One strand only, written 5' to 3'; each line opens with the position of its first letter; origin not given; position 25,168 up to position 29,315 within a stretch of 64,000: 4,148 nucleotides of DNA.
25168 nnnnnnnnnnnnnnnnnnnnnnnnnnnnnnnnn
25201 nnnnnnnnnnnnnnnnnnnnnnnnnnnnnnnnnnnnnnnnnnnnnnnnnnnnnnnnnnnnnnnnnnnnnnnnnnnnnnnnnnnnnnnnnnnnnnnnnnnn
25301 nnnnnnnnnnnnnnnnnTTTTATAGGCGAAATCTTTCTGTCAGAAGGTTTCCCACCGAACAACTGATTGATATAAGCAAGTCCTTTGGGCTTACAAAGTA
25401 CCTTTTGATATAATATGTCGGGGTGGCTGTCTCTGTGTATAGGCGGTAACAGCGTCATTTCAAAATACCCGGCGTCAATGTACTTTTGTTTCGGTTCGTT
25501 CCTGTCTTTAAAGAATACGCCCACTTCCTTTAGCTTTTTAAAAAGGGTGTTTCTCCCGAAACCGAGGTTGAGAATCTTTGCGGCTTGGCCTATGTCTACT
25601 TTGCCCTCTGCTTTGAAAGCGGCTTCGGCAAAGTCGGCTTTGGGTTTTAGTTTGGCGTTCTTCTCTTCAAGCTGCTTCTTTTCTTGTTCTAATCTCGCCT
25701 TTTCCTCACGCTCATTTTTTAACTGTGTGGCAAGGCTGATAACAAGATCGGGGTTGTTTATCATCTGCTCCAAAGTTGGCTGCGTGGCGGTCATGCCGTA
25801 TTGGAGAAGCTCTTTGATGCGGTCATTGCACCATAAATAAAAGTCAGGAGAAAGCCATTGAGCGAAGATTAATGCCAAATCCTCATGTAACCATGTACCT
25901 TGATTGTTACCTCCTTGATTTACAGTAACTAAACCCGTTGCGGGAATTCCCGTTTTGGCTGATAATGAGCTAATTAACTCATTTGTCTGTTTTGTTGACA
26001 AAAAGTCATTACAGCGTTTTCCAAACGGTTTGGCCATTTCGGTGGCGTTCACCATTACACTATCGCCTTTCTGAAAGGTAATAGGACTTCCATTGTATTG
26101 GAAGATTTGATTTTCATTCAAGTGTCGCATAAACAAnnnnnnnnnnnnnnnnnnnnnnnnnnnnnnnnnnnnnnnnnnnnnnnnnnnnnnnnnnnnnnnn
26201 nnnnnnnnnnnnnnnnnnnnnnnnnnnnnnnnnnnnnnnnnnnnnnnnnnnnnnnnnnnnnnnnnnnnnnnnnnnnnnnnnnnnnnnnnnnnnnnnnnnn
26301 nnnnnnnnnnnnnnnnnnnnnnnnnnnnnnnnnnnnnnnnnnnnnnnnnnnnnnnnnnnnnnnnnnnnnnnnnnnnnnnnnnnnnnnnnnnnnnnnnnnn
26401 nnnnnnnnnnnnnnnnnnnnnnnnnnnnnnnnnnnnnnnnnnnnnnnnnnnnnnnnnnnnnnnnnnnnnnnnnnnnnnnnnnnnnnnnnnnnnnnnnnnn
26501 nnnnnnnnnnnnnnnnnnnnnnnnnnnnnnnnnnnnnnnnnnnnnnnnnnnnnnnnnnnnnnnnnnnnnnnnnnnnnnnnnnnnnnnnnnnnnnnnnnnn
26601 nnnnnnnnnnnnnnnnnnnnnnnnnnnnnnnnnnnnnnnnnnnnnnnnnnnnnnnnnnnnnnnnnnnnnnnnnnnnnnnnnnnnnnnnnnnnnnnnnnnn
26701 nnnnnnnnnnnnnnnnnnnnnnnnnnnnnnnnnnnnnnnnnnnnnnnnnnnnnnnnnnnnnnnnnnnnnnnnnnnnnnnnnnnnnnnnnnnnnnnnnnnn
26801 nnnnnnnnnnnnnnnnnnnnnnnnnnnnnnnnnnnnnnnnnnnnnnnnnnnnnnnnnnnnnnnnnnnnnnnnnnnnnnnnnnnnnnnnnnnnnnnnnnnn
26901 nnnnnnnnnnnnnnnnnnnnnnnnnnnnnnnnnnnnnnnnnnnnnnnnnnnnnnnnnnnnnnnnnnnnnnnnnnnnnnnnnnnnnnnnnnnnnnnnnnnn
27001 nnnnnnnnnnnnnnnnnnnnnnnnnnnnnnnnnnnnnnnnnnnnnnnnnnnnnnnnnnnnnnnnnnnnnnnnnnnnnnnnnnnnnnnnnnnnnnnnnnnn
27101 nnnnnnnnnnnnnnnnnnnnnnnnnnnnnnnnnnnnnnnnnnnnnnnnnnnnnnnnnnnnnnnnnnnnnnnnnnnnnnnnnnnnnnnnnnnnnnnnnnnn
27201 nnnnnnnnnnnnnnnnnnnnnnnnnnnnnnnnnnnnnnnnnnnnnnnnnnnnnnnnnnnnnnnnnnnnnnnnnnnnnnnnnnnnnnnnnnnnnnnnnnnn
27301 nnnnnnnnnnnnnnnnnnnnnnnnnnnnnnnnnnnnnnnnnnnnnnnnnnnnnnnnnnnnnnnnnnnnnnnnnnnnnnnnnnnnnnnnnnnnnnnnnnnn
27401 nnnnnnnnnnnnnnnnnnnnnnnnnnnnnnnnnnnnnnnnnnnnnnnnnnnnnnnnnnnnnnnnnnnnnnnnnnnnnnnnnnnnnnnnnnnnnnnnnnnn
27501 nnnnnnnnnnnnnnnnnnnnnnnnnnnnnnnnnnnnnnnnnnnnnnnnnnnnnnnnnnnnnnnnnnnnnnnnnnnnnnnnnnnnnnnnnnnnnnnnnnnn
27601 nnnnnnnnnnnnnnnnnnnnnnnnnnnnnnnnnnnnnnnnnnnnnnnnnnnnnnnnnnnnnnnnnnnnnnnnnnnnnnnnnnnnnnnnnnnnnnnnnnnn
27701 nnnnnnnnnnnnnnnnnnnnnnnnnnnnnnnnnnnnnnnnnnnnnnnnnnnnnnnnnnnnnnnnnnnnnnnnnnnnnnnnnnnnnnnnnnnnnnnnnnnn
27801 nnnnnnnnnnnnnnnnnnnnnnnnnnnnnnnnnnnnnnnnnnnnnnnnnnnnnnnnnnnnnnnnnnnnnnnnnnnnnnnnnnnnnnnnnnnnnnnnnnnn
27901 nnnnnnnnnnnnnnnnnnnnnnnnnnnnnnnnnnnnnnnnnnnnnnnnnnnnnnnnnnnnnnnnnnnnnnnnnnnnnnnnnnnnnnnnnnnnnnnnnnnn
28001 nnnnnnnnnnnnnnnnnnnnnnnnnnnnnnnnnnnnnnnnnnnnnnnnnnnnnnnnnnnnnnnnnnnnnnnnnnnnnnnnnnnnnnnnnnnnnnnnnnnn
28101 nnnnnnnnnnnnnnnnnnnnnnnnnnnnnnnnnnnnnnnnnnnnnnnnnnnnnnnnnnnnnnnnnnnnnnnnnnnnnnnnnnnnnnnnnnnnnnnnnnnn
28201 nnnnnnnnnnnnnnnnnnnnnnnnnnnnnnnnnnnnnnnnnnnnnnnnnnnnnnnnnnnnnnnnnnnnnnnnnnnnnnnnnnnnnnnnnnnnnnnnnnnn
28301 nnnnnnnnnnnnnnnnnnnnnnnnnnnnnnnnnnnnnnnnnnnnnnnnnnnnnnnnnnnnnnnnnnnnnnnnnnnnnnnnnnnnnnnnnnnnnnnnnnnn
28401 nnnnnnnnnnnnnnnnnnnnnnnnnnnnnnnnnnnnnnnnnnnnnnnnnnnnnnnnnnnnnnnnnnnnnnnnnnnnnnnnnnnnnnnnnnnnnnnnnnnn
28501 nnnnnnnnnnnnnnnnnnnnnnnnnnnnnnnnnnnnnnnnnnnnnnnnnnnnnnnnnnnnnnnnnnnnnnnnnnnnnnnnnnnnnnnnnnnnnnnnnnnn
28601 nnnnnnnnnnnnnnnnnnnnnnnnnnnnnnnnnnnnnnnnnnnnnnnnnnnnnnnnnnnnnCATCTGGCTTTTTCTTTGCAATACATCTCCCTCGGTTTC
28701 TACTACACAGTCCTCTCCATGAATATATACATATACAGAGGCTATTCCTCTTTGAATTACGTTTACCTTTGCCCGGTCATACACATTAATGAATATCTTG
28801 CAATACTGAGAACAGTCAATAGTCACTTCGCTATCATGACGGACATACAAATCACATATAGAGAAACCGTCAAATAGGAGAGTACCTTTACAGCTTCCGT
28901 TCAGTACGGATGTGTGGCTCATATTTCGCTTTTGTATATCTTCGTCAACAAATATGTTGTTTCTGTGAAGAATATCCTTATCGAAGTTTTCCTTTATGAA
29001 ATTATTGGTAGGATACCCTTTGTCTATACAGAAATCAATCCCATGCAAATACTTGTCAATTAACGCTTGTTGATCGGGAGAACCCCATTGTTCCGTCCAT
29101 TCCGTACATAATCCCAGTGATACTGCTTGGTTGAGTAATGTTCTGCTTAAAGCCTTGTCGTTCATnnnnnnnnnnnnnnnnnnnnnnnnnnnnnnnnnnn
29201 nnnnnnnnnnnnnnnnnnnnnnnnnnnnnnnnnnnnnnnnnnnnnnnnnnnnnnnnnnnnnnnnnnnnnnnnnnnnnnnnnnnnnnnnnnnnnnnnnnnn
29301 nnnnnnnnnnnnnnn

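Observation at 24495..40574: Three late-operon leaders carry intrinsic terminators, two with conserved sequence, suggesting antitermination control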

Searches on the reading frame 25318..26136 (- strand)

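Call 14: search_protein_families(library=pfam, proteins=[window:25318-26136:-], max_evalue=0.01)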
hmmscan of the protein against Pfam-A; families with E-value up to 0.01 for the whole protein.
window:25318-26136:- (273 aa): 2 families
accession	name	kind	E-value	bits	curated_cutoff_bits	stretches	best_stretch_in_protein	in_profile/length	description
PF04383.19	KilA-N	-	9.6e-22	77.3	23.8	1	13-111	2-105/107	KilA-N domain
PF03374.19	ANT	-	3e-19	69.8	25.3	1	157-261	1-106/108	Phage antirepressor protein KilAC domain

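Call 15: search_protein_families(library=phrogs, proteins=[window:25318-26136:-], max_evalue=0.01)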
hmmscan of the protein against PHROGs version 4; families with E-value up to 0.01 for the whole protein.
window:25318-26136:- (273 aa): 11 families
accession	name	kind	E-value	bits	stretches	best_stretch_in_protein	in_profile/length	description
phrog_63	-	transcription regulation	1.5e-31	111.2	1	18-262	122-358/431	anti-repressor Ant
phrog_129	-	transcription regulation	9e-29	102.2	1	9-169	3-169/273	transcriptional regulator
phrog_130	-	transcription regulation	1.2e-23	84.9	1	113-263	261-411/480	anti-repressor Ant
phrog_1136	-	unknown function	7.4e-20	72.6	1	13-125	8-116/244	-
phrog_2812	-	unknown function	9.1e-18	65.7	1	21-123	14-117/288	-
phrog_5689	-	unknown function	2.3e-07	32.1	1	183-258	6-77/91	-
phrog_8274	-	unknown function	2.2e-06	28.3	1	38-102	37-100/354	-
phrog_9438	-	transcription regulation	3e-06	28.1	1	161-227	6-79/121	anti-repressor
phrog_6287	-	moron, auxiliary metabolic gene and host takeover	6.3e-06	26.6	1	14-117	21-132/304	BstA abortive infection system, replication inhibitor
phrog_13826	-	unknown function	9.8e-05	23.7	1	13-62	7-54/84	-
phrog_6095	-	lysis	0.005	17.5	0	41-106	43-105/217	amidase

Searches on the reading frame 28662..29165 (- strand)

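Call 14: search_protein_families(library=pfam, proteins=[window:28662-29165:-], max_evalue=0.01)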
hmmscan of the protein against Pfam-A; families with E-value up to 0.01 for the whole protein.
window:28662-29165:- (168 aa): 0 families

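Call 15: search_protein_families(library=phrogs, proteins=[window:28662-29165:-], max_evalue=0.01)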
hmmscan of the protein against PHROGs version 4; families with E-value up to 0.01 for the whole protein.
window:28662-29165:- (168 aa): 1 family
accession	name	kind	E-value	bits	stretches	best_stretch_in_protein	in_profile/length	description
phrog_10156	-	unknown function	9.6e-34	117.5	1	3-157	3-156/167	-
